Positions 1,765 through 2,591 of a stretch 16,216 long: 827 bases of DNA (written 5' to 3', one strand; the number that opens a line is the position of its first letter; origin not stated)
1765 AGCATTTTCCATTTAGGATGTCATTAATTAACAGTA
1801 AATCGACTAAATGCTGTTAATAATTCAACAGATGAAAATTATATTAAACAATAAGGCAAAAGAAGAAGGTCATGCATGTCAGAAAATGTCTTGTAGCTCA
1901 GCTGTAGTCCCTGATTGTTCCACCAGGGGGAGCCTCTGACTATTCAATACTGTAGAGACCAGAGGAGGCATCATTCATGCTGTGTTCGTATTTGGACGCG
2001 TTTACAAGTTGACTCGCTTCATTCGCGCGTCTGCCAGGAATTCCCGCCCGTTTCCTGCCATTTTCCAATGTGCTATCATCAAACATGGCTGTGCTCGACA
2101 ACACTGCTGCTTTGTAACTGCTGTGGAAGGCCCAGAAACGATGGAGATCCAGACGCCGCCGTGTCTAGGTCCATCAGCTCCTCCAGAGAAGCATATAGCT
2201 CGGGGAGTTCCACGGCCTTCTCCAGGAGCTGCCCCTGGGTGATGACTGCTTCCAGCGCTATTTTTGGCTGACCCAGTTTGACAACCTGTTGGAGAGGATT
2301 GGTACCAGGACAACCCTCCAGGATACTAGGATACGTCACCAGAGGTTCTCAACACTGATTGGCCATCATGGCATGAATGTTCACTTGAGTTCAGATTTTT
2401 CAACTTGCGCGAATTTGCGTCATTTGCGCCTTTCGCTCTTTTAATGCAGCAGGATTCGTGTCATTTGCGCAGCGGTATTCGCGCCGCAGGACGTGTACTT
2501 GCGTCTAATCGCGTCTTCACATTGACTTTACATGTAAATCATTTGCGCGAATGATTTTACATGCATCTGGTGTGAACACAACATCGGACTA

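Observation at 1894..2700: Nested insertion: intron 3 repeat copy split by a CpG-rich element of about 625 bp with subrepeats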

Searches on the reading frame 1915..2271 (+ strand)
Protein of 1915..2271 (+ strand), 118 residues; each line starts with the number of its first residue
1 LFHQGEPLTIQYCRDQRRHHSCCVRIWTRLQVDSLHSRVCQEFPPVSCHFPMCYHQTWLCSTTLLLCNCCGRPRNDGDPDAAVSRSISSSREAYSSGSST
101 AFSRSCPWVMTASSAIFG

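Call 9: search_protein_families(library=pfam, proteins=[window:1915-2271:+], max_evalue=10)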
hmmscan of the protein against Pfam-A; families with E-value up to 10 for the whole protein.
window:1915-2271:+ (118 aa): 0 families

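Call 29: search_protein_families(library=pfam, proteins=[window:1940-2239:+], max_evalue=10)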
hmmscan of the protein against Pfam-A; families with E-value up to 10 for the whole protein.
window:1940-2239:+ (100 aa): 0 families

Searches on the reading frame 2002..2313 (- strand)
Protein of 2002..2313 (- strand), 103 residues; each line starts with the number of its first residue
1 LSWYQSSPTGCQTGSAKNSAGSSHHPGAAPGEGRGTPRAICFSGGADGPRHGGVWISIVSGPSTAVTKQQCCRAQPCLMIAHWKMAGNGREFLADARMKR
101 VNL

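Call 9: search_protein_families(library=pfam, proteins=[window:2002-2313:-], max_evalue=10)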
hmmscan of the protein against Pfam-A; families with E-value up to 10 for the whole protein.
window:2002-2313:- (103 aa): 0 families

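Call 15: find_encoding_contigs(protein=window:2002-2313:-, flank=3000, max_places=10)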
Protein window:2002-2313:- (103 aa): no gene with exactly this product is on record in the collection.

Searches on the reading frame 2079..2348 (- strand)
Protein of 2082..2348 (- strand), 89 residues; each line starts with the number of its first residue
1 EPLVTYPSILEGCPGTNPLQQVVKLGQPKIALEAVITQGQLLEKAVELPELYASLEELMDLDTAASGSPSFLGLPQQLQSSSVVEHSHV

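Call 9: search_protein_families(library=pfam, proteins=[window:2079-2339:-], max_evalue=10)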
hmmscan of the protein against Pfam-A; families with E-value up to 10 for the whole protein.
window:2079-2339:- (86 aa): 1 family
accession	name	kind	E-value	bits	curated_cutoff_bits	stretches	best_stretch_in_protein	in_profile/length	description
PF22409.2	TopoV_HHH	-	0.91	10.1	27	1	39-55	9-25/29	Topoisomerase V, HHH domain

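Call 13: find_homologous_proteins(query=window:2082-2348:-, max_evalue=1)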
Query seq(89 aa): 1 candidates shared short words with the query, none scored E <= 1.

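Call 14: find_encoding_contigs(protein=window:2079-2339:-, flank=3000, max_places=10)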
Protein window:2079-2339:- (86 aa): no gene with exactly this product is on record in the collection.

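Call 28: search_protein_representatives(protein=window:2079-2339:-)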
Query: 86 residues. Proteins with E-value up to 0.001 (for the whole library): 14; up to 1e-10: 1; up to 1e-30: 0. The best 14 are listed.
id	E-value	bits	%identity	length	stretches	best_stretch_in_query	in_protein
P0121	6.5e-22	93.4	37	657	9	5-61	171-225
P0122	9.9e-10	54.7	32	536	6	6-54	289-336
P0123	2.3e-06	44.0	57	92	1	12-79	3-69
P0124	3.9e-06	43.3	45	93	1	22-85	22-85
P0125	4.7e-06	43.0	45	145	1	19-80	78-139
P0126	1.1e-05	41.9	54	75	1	5-73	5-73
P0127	1.5e-05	41.4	46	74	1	3-72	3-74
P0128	2.3e-05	40.8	42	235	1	7-80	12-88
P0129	6.0e-05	39.5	56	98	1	22-78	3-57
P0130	1.1e-04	38.7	52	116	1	6-76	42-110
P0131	1.9e-04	37.9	43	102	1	9-78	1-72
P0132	2.0e-04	37.9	35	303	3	26-78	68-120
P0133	2.0e-04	37.8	57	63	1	5-53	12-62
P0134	2.6e-04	37.5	45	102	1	21-71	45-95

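Call 32: find_encoding_contigs(protein=P0128, flank=6000, max_places=6)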
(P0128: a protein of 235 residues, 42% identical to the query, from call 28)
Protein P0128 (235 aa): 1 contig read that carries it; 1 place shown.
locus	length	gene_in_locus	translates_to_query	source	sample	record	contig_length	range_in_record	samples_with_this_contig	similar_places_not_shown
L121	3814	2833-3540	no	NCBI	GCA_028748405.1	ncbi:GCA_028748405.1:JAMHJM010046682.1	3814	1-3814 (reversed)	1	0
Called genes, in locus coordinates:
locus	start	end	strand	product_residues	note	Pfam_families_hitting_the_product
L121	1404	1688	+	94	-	-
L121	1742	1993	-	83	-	-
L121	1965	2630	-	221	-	-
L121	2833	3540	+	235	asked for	-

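Call 33: find_encoding_contigs(protein=P0123, flank=6000, max_places=6)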
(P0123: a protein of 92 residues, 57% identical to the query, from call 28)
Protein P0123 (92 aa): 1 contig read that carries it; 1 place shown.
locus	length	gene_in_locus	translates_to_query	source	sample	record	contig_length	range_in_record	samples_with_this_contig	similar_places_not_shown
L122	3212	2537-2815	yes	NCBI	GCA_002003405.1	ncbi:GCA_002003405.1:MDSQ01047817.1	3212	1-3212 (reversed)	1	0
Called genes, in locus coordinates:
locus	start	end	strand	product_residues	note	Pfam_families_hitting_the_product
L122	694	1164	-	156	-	-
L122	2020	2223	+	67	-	-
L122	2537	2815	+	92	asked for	-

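Call 48: find_encoding_contigs(protein=P0133, flank=5000, max_places=10)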
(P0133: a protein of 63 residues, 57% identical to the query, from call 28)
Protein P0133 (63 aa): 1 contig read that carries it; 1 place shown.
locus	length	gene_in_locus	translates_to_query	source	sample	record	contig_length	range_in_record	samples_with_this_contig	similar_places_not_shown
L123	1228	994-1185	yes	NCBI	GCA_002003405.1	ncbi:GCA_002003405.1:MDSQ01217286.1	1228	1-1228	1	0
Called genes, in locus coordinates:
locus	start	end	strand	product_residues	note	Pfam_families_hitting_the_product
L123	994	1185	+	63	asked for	-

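Call 49: find_encoding_contigs(protein=P0126, flank=5000, max_places=10)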
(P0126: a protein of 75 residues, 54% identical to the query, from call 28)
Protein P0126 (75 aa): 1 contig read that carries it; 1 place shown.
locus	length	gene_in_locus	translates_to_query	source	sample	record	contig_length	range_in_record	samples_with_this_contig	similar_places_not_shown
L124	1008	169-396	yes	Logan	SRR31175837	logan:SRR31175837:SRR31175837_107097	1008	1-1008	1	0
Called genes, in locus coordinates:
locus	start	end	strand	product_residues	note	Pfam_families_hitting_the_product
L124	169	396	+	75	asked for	-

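Call 50: find_encoding_contigs(protein=P0130, flank=5000, max_places=10)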
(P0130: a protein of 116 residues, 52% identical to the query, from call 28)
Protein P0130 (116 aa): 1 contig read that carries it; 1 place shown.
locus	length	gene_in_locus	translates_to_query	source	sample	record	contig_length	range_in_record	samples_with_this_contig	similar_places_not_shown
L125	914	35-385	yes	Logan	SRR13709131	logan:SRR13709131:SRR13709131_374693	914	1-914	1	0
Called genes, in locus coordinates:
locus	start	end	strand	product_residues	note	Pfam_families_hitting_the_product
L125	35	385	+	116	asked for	-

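Call 53: list_cluster_members(proteins=[P0123, P0133, P0126, P0129, P0130, P0127, P0131, P0134, P0124, P0125])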
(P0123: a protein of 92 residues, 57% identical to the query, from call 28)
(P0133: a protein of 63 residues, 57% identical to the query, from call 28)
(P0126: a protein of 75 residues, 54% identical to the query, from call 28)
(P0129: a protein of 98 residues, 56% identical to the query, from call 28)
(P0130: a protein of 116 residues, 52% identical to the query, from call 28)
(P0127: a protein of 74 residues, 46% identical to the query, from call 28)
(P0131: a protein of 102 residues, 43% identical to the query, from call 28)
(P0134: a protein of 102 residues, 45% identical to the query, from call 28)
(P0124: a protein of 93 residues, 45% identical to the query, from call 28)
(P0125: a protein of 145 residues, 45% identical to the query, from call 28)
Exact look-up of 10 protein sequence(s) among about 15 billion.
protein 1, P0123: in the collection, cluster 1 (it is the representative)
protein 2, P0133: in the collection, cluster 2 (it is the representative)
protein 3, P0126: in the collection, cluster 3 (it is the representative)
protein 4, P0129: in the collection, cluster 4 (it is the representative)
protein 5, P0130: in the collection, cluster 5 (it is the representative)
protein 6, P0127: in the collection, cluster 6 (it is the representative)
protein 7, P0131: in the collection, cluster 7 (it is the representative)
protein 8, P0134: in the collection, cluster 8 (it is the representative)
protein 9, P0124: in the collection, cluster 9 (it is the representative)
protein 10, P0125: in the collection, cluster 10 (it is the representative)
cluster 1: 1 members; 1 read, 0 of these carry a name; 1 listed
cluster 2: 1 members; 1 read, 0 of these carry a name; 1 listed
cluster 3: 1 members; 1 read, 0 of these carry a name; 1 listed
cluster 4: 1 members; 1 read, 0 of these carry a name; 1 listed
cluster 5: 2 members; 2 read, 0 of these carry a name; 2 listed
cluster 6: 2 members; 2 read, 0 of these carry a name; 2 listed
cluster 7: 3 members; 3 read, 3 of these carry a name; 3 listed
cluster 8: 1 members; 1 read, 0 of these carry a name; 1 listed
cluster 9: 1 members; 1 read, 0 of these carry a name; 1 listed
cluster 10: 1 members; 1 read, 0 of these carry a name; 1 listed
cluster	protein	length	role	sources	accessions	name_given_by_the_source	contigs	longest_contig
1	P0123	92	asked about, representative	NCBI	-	-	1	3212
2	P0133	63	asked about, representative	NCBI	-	-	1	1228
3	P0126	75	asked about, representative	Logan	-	-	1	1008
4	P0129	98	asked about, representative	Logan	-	-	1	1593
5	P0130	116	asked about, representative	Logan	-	-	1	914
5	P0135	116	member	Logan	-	-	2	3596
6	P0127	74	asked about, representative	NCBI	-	-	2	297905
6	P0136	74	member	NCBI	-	-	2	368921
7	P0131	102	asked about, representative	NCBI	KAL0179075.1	hypothetical protein M9458_024517, partial [Cirrhinus mrigala]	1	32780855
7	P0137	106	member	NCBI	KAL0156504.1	hypothetical protein M9458_047750, partial [Cirrhinus mrigala]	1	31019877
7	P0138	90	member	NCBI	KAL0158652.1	hypothetical protein M9458_046728, partial [Cirrhinus mrigala]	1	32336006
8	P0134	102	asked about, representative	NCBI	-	-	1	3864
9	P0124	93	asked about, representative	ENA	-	-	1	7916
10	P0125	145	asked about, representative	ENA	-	-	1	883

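Call 54: find_encoding_contigs(protein=P0127, flank=7000, max_places=4)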
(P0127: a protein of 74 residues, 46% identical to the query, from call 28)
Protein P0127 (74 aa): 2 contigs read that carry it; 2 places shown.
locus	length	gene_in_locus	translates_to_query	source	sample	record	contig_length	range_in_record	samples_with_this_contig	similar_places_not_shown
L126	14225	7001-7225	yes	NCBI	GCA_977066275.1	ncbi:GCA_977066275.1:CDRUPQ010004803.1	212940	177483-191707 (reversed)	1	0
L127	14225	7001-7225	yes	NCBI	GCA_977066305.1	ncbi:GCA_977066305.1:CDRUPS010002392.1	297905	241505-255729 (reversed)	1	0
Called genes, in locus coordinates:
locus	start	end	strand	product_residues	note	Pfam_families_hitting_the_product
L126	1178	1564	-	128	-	-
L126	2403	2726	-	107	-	-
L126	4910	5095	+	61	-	-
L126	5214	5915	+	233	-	PF13358:DDE_3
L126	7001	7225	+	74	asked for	-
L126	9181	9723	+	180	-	-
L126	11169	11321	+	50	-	-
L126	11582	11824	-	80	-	-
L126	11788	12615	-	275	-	PF00078:RVT_1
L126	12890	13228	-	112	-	-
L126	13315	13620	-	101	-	-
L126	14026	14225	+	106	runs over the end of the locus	-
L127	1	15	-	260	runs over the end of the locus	-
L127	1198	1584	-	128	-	-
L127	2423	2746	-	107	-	-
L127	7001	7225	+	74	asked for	-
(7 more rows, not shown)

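Call 69: find_encoding_contigs(protein=P0124, flank=8000, max_places=3)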
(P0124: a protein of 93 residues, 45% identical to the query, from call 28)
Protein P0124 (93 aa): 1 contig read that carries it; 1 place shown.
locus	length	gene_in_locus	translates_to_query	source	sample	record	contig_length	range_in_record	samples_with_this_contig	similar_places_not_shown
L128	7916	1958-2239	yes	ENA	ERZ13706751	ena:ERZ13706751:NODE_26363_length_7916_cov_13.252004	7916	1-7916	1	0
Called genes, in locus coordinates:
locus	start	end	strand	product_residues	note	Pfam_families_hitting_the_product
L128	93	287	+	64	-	-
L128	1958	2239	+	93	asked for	-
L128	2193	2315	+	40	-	-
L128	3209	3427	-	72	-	-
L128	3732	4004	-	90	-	-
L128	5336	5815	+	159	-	-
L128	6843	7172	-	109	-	-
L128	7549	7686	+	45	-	-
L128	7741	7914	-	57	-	?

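Call 70: find_encoding_contigs(protein=P0134, flank=5000, max_places=3)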
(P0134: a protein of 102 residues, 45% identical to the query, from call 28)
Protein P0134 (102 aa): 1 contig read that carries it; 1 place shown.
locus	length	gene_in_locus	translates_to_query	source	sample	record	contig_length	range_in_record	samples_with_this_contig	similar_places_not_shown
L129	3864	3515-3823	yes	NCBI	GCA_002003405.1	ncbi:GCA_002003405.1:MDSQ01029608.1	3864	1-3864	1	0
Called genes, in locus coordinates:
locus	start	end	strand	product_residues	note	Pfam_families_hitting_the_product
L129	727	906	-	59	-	-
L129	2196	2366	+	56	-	-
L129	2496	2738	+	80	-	-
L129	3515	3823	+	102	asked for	-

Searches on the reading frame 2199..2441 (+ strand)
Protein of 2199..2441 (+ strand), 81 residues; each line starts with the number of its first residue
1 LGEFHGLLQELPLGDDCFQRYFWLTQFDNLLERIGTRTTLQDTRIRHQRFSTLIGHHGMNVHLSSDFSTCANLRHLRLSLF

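Call 29: search_protein_families(library=pfam, proteins=[window:2199-2441:+], max_evalue=10)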
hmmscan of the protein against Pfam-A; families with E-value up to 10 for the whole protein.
window:2199-2441:+ (81 aa): 0 families

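Call 31: find_homologous_proteins(query=window:2199-2399:+, max_evalue=0.01)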
Query seq(67 aa): no candidate shares three 5-residue words with the query. No homologue found.
